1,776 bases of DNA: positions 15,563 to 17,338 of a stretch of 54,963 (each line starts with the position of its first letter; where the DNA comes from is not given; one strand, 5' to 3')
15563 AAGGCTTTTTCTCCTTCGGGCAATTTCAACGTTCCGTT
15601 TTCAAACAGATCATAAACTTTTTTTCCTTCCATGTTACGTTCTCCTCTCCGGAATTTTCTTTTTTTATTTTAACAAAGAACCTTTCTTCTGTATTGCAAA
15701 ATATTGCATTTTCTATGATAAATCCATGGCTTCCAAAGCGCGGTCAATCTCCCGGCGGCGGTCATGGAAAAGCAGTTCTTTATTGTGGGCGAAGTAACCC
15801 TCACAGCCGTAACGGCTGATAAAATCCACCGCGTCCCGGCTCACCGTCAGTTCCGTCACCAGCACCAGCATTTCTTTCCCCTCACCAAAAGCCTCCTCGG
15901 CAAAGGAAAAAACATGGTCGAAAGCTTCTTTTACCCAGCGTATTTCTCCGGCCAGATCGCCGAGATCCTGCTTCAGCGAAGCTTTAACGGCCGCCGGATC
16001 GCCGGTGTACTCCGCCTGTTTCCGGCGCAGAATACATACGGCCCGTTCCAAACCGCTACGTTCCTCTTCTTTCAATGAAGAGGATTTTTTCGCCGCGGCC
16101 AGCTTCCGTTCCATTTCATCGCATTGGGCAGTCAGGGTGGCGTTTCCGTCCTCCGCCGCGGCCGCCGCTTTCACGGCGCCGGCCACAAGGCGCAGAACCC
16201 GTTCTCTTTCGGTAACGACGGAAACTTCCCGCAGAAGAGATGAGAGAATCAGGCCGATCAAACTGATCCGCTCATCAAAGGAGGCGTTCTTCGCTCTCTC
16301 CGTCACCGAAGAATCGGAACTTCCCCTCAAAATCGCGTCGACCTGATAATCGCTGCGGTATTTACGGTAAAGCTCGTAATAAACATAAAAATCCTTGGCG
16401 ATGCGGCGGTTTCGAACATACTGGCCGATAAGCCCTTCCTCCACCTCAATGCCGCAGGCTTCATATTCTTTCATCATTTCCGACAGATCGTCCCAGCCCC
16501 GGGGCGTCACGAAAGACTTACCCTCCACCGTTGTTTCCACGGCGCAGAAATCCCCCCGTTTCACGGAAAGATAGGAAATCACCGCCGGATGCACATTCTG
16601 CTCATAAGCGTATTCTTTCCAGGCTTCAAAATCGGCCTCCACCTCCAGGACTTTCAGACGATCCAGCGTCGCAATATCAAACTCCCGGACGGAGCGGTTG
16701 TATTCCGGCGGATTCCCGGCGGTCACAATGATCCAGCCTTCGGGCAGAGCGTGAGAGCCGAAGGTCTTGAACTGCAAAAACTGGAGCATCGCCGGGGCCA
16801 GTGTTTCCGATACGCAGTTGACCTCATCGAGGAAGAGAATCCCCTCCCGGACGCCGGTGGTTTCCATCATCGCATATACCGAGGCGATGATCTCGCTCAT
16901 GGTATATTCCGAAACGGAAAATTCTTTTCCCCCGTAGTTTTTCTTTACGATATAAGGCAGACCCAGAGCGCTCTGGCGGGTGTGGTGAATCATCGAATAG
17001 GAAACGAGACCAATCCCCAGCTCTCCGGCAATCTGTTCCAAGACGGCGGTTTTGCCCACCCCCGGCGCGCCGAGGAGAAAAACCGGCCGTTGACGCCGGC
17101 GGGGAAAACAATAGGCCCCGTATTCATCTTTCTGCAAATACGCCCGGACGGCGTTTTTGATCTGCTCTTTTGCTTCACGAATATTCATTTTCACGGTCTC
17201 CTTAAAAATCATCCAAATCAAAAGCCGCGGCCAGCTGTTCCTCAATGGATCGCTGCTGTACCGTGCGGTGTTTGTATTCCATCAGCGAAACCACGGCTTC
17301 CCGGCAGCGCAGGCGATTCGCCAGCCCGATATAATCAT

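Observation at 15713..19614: Tightly coupled vWA(DUF2201-like) / cytoplasmic LRR / MoxR-type AAA+ operon: candidate uncharacterised NTPase-driven sensor system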

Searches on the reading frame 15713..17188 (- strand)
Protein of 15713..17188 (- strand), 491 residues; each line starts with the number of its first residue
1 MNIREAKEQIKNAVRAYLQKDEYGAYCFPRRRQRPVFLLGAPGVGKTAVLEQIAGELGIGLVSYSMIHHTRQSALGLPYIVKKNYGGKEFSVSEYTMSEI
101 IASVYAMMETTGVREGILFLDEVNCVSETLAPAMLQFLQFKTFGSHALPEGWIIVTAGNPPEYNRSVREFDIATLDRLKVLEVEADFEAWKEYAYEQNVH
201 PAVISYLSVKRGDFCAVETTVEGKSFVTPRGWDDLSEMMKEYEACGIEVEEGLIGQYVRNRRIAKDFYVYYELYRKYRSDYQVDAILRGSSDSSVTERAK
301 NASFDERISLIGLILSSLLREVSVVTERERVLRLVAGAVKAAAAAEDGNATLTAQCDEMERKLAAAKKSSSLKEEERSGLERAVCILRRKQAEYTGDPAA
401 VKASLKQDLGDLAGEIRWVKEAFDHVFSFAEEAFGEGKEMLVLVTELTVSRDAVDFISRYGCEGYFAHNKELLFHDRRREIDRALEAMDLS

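Call 3: search_protein_families(library=pfam, proteins=[window:15713-17188:-], max_evalue=0.01)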
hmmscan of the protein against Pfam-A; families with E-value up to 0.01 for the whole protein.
window:15713-17188:- (491 aa): 6 families
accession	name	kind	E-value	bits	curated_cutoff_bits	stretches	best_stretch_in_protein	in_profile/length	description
PF07728.20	AAA_5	-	3.2e-07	30.9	22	1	35-177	1-138/139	AAA domain (dynein-related subfamily)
PF00004.35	AAA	-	2.7e-06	28.3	21.2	1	37-129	2-72/131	ATPase family associated with various cellular activities (AAA)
PF13401.12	AAA_22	-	0.00037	21.2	27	1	32-138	4-104/130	AAA domain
PF13191.12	AAA_16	-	0.0011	20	32.6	1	31-57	22-48/167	AAA ATPase domain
PF13207.12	AAA_17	-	0.0059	17.3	27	0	39-65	1-27/136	AAA domain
PF13245.12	AAA_19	-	0.0092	16.6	25.1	0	32-138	10-114/134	AAA domain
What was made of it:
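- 15713..17188 (-): Gene 3: AAA_5/MoxR-like ATPase of 491 aa, with Walker A at 17048-17071 and Walker B at 16823-16840. Pfam AAA_5 at 30.9 bits against a cut-off of 22 (call 3).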

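Call 5: search_protein_families(library=ncbifam, proteins=[window:15713-17188:-], max_evalue=0.01)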
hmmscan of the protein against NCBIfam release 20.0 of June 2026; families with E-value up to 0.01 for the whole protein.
window:15713-17188:- (491 aa): 3 families
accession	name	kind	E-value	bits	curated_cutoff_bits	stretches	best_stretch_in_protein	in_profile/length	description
NF003229.0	PRK04195.1-5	equivalog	0.00045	19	280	1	6-62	25-73/413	replication factor C large subunit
TIGR03345.1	VI_ClpV1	equivalog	0.0033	15.7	884.95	1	30-62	205-237/852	type VI secretion system ATPase TssH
NF058535.1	antiphage_EruA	equivalog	0.0038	15.4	1000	1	31-69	22-60/1318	NACHT domain-containing antiphage protein EruA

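Call 6: search_protein_families(library=padloc, proteins=[window:15713-17188:-], max_evalue=0.01)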
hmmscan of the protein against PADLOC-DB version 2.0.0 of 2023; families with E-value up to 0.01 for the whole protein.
window:15713-17188:- (491 aa): 2 families
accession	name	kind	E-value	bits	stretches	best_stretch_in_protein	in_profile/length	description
PDLC04232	IetA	-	0.00016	19.2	1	7-62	92-145/330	-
PDLC02196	IetA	-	0.0016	15.9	1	6-62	97-151/374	-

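Call 17: search_protein_families(library=phrogs, proteins=[window:15713-17188:-], max_evalue=0.001)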
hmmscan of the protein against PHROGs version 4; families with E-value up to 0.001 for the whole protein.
window:15713-17188:- (491 aa): 3 families
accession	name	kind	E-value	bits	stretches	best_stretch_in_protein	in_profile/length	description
phrog_1297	-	other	1.5e-39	137.1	1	31-277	23-265/356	ATPase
phrog_249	-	moron, auxiliary metabolic gene and host takeover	8e-06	26.4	1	32-73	126-167/380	porphyrin biosynthesis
phrog_16335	-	other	9.2e-06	26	1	36-192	29-176/267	ATPase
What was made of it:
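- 15713..17188 (-): PHROG phrog_1297 matches at 1.5e-39 (call 17).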

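Call 38: search_solved_structures(query=window:15713-17188:-, max_evalue=0.1)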
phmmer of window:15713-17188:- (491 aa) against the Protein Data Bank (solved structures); distinct sequences matched with E-value up to 0.1: 8.
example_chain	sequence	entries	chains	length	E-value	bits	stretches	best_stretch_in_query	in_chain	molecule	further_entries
6or5_A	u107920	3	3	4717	0.00013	24.5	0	34-70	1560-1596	Midasin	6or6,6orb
4ww0_A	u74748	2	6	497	0.016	17.6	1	3-65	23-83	ATP-dependent zinc metalloprotease FtsH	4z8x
6gcn_A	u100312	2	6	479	0.028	16.8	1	3-65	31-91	ATP-dependent zinc metalloprotease FtsH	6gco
6uqe_A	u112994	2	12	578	0.03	16.7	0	28-63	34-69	ATP-dependent Clp protease ATP-binding subunit ClpA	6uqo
1ksf_X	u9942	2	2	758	0.062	15.7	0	28-63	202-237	ATP-DEPENDENT CLP PROTEASE ATP-BINDING SUBUNIT CLPA | ClpA protein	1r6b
6w1z_A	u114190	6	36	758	0.062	15.7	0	28-63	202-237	ATP-dependent Clp protease ATP-binding subunit ClpA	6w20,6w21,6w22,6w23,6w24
7uiv_A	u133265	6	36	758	0.062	15.7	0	28-63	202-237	ATP-dependent Clp protease ATP-binding subunit ClpA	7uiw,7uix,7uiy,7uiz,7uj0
1ixz_A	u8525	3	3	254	0.099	15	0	4-63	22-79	ATP-dependent metalloprotease FtsH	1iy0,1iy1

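Call 63: search_solved_structures(query=A4, max_evalue=0.01)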
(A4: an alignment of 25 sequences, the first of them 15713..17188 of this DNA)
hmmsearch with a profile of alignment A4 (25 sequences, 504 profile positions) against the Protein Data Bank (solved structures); distinct sequences matched with E-value up to 0.01: 63 (the best 60 are shown).
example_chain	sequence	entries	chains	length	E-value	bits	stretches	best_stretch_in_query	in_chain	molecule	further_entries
5vc7_A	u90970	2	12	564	0.00022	23.5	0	4-63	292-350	VCP-like ATPase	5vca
5g4g_A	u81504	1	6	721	0.00049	22.4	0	4-63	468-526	VCP-LIKE ATPASE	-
5g4f_A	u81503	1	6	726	0.0005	22.4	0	4-63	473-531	VCP-LIKE ATPASE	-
9bji_A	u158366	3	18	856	0.00064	22.1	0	32-62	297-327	Nuclear valosin-containing protein-like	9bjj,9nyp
7w42_A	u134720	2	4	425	0.00095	21.5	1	7-73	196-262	Uncharacterized ATPase YjoB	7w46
9lgo_F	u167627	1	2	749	0.0012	21.2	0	34-65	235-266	ATPase family gene 2 protein homolog B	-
7wub_C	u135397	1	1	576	0.0012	21.1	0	28-58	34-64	Transitional endoplasmic reticulum ATPase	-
7wub_D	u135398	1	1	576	0.0012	21.1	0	28-58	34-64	Transitional endoplasmic reticulum ATPase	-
8rhn_O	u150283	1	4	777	0.0013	21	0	34-65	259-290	ATPase family gene 2 protein homolog B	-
6mck_A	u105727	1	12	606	0.0014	20.9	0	28-58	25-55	Transitional endoplasmic reticulum ATPase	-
9lgo_A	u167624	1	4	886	0.0014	20.9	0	23-58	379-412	ATPase family gene 2 protein homolog A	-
8rhn_K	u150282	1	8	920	0.0015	20.8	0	23-58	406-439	ATPase family gene 2 protein homolog A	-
6oaa_B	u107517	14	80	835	0.0023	20.2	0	4-63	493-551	Cell division control protein 48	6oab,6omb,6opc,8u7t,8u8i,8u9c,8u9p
8dar_A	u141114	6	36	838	0.0023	20.2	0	4-63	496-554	Cell division control protein 48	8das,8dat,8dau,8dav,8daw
6oa9_A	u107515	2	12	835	0.0023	20.2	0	4-63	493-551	Cell division control protein 48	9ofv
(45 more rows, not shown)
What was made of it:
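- Closest known: Client-specific MoxR-vWA chaperones. Different: Sequence similarity to solved AAA+ structures is confined to the P-loop region (calls 38, 63).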

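Call 91: search_protein_representatives(protein=window:15713-17188:-)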
Query: 491 residues. Proteins with E-value up to 0.001 (for the whole library): 7608; up to 1e-10: 2546; up to 1e-30: 559. The best 150 are listed.
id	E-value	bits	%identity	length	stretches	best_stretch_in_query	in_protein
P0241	1.0e-165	568.8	56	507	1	1-486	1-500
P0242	8.7e-165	565.7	54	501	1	1-491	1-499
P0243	2.5e-161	554.3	53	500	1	1-490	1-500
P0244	4.7e-160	550.1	53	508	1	1-482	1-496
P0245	1.8e-159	548.2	53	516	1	1-490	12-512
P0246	8.1e-148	509.8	50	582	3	1-350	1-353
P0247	4.9e-146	503.9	49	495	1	1-483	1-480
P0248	1.5e-142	492.4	47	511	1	1-486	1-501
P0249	4.3e-142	490.9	50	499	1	1-486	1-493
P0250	2.4e-141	488.5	49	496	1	1-478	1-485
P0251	1.4e-140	486.0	48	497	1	1-489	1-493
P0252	1.3e-139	482.7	55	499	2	1-339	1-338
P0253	1.6e-139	482.5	51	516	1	1-485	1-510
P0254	2.2e-139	482.0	49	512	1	1-483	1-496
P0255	7.2e-139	480.3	48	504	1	1-485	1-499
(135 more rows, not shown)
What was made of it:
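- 15713..17188 (-): There are 559 clusters (50% identity) at E ≤ 1e-30; most of the 150 listed are ~490-515 aa and match over nearly the full length (call 91).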
